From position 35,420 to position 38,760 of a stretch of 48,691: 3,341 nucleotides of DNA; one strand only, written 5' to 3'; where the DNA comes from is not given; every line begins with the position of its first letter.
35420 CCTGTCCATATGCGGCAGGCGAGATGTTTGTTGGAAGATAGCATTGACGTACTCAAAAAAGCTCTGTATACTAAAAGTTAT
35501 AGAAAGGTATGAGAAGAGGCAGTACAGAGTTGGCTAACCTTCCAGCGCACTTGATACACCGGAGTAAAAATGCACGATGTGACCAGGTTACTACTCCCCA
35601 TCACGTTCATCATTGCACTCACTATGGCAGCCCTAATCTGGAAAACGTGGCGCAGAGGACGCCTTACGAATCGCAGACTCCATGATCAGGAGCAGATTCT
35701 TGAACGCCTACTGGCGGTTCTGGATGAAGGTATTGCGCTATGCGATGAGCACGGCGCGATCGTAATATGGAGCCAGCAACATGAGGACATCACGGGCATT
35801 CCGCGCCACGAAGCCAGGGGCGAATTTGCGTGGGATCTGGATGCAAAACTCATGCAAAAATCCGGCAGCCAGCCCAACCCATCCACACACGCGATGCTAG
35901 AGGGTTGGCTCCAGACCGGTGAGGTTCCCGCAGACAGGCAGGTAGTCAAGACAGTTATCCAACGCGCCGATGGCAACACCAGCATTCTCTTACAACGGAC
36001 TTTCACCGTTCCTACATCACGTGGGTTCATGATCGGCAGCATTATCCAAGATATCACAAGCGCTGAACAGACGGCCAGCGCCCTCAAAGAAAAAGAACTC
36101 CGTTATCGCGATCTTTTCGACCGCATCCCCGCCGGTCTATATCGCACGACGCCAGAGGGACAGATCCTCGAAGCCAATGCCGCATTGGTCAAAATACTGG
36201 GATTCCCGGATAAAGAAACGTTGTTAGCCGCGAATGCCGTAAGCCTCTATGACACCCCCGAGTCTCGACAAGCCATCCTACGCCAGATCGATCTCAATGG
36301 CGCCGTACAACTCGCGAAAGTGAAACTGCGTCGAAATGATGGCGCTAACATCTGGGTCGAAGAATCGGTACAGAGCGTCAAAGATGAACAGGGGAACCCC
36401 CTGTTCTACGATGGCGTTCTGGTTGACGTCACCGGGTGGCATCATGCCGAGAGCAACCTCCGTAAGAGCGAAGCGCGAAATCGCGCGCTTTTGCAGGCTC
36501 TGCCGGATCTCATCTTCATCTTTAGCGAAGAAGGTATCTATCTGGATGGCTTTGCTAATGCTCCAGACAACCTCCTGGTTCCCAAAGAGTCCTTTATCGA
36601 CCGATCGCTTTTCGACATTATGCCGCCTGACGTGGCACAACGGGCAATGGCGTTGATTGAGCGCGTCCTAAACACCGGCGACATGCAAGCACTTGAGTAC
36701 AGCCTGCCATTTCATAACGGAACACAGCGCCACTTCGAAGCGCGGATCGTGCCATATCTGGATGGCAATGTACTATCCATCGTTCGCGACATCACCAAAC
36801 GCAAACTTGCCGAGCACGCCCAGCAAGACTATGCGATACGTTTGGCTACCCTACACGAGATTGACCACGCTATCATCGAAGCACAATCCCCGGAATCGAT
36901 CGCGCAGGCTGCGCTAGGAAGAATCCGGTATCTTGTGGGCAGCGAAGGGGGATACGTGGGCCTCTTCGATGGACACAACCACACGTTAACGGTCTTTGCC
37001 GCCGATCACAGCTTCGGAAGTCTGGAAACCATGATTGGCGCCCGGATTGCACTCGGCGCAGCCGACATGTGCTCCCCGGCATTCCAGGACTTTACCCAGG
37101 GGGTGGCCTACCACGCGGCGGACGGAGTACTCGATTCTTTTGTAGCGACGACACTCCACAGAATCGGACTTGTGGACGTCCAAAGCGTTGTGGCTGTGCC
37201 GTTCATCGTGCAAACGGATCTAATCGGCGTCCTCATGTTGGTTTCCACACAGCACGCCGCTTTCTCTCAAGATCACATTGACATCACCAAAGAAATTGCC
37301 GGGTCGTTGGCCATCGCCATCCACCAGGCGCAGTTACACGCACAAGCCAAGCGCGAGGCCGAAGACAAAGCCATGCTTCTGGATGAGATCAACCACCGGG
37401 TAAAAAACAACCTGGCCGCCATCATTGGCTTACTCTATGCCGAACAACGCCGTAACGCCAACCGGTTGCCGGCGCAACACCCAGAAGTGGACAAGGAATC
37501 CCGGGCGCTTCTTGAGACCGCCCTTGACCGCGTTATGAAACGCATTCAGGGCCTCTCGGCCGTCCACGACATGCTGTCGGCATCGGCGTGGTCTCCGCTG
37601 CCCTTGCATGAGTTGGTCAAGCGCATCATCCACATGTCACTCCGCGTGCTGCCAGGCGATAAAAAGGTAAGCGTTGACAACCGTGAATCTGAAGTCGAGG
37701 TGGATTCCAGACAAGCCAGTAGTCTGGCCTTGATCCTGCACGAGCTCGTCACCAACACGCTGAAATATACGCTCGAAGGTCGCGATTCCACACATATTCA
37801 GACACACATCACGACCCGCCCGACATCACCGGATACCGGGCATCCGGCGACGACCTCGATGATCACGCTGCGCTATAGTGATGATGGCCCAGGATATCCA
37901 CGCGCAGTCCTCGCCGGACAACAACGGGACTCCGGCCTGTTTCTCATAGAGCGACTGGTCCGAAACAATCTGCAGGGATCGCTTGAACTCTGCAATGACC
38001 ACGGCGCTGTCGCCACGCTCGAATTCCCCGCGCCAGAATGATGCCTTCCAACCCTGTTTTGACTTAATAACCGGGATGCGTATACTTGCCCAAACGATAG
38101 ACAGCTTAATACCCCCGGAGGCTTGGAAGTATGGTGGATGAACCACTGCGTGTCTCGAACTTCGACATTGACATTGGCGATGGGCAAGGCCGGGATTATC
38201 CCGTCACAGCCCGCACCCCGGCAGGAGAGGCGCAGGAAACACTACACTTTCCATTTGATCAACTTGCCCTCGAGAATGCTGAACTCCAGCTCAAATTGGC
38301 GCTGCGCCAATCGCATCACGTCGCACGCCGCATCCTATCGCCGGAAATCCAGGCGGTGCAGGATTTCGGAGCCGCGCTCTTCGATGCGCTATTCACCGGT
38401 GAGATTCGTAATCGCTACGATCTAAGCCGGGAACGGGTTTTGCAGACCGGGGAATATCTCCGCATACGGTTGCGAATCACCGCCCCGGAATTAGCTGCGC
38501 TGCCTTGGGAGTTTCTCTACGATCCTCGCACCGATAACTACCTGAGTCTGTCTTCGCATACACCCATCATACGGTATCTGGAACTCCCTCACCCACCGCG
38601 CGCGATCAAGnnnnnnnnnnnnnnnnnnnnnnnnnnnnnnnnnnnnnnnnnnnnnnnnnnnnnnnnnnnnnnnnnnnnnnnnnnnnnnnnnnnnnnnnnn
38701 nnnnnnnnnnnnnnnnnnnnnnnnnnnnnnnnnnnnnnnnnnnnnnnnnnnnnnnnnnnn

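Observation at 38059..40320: Stand-alone CHAT (caspase-like) protease fused to a WD40 propeller, with its own promoter and no recognisable partner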

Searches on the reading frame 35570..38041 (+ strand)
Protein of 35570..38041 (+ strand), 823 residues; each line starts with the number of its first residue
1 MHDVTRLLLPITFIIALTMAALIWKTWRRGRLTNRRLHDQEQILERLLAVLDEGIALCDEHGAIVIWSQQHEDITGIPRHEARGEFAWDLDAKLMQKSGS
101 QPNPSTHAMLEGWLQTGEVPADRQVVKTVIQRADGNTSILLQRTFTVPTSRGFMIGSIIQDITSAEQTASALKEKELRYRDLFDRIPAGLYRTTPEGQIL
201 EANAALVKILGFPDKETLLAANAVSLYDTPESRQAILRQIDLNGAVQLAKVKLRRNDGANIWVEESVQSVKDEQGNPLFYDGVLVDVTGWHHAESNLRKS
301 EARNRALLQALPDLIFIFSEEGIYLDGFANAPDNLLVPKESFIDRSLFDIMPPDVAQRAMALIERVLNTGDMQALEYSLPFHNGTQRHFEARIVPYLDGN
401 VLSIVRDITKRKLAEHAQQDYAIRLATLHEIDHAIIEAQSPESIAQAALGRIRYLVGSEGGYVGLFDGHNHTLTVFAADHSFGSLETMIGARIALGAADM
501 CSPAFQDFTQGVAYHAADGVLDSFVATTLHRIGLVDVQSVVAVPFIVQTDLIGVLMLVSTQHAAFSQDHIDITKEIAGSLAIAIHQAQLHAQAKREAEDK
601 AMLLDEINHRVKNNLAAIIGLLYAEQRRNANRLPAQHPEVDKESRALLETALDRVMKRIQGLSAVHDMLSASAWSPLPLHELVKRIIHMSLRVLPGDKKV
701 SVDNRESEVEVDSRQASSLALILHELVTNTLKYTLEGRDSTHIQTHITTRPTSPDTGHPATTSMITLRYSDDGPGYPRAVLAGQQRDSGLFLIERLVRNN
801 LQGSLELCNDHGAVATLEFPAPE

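Call 5: search_protein_families(library=pfam, proteins=[window:35570-38041:+], max_evalue=0.01)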
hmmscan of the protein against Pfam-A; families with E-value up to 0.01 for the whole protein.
window:35570-38041:+ (823 aa): 12 families
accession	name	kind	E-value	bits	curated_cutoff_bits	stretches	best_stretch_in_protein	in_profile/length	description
PF08448.16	PAS_4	-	8.5e-25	87.6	23.1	2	309-412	2-109/110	PAS fold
PF13426.13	PAS_9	-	1.6e-18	67.3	27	2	193-288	7-102/103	PAS domain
PF00989.32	PAS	-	6.9e-18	65.1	22.6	2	178-280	2-106/113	PAS fold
PF13185.12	GAF_2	-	1.2e-11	45.4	28.6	1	438-585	1-136/136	GAF domain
PF08447.18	PAS_3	-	5.1e-11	43.1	25.6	1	200-283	2-88/89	PAS fold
PF07568.18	HisKA_2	-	2.2e-10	40.9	22.3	1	606-688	1-70/76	Histidine kinase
PF13188.13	PAS_8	-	6.6e-09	35.8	21.8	1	178-219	2-43/65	PAS domain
PF07536.20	HWE_HK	-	3.9e-08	34.4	22.8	1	606-687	1-66/83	HWE histidine kinase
PF01590.32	GAF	-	1.8e-07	32.2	22.4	1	441-584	2-133/133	GAF domain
PF02518.31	HATPase_c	-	6.1e-06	27.1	26.4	1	717-822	4-110/111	Histidine kinase-, DNA gyrase B-, and HSP90-like ATPase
PF13492.12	GAF_3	-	2.7e-05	25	27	1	440-585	1-128/129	GAF domain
PF13581.12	HATPase_c_2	-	0.0028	18.1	27.4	1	708-798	21-110/127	Histidine kinase-like ATPase domain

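Call 6: search_protein_families(library=padloc, proteins=[window:35570-38041:+], max_evalue=0.01)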
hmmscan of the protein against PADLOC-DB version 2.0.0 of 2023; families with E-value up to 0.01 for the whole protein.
window:35570-38041:+ (823 aa): 0 families

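Call 44: search_protein_families(library=ncbifam, proteins=[window:35570-38038:+], max_evalue=0.1)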
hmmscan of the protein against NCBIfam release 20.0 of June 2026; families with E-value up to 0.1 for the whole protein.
window:35570-38038:+ (823 aa): 25 families
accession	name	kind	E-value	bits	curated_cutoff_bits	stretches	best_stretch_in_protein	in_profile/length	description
TIGR00229.1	sensory_box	domain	4e-31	107.8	22.9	3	173-297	1-126/126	PAS domain S-box protein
NF052306.1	BluLightHisKinLov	equivalog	1.1e-19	70.6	450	2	589-819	139-332/334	blue-light-activated histidine kinase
NF053781.1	cdiGMPphdstlr2612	equivalog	1.4e-17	62.7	1600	2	250-352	663-765/1268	Tlr1612 family c-di-GMP phosphodiesterase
NF010077.0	PRK13559.1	subfamily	2.4e-13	49.7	361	1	593-821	163-359/364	hypothetical protein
NF047874.1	MASE3_PAS_HK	subfamily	2.4e-12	46.5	560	2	291-419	254-386/655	MASE3 domain-containing sensor histidine kinase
NF041777.1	sens_FixL_Rhizob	equivalog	4.2e-12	45.5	850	1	228-373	50-194/485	sensor protein FixL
NF008302.0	PRK11091.1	equivalog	1.1e-10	40.4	838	1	287-419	140-277/779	aerobic respiration two-component sensor histidine kinase ArcB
NF041831.1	NO_HK_NahK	exception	3.1e-10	38.7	1500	2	284-421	303-445/854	hybrid sensor histidine kinase/response regulator NahK/ErcS'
NF046044.1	PnpS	equivalog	1.4e-09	37.5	400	1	652-759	220-312/390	two-component system histidine kinase PnpS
NF052573.1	HisKinEspAMyxo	equivalog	1.7e-08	33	1400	2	266-427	222-383/755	serine histidine kinase EspA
NF007298.0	PRK09776.1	equivalog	4e-07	28.3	1135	1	169-302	294-429/1111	diguanylate cyclase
NF051872.1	HisKinPhyk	equivalog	1.3e-06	27.3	750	1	594-748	337-478/537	sensor histidine kinase PhyK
TIGR02966.1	phoR_proteo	equivalog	5.3e-06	25.7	334.2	1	368-421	65-117/333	phosphate regulon sensor histidine kinase PhoR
NF045675.1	PhdiestaseDibA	equivalog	2.6e-05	22.8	980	1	158-300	58-202/623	phosphodiesterase DibA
NF008468.0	PRK11360.1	equivalog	9.6e-05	20.9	646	1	36-173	262-388/616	two-component system sensor histidine kinase AtoS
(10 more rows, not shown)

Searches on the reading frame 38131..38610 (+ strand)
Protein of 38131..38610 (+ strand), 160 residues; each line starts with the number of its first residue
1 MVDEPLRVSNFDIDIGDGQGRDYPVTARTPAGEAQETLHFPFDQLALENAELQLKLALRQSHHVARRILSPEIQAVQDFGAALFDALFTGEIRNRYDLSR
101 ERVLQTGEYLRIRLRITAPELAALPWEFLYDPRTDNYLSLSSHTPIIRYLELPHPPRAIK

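Call 43: search_protein_families(library=pfam, proteins=[window:38131-38610:+], max_evalue=10)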
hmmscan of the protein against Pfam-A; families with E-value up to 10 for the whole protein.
window:38131-38610:+ (160 aa): 0 families

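Call 44: search_protein_families(library=ncbifam, proteins=[window:38131-38610:+], max_evalue=0.1)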
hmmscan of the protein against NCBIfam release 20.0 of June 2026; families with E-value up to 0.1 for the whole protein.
window:38131-38610:+ (160 aa): 1 family
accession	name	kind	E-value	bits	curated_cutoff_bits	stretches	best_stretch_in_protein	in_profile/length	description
NF045509.1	CellDiv_HetF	equivalog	0.0017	16.7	1200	1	78-130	72-124/836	cell division protein HetF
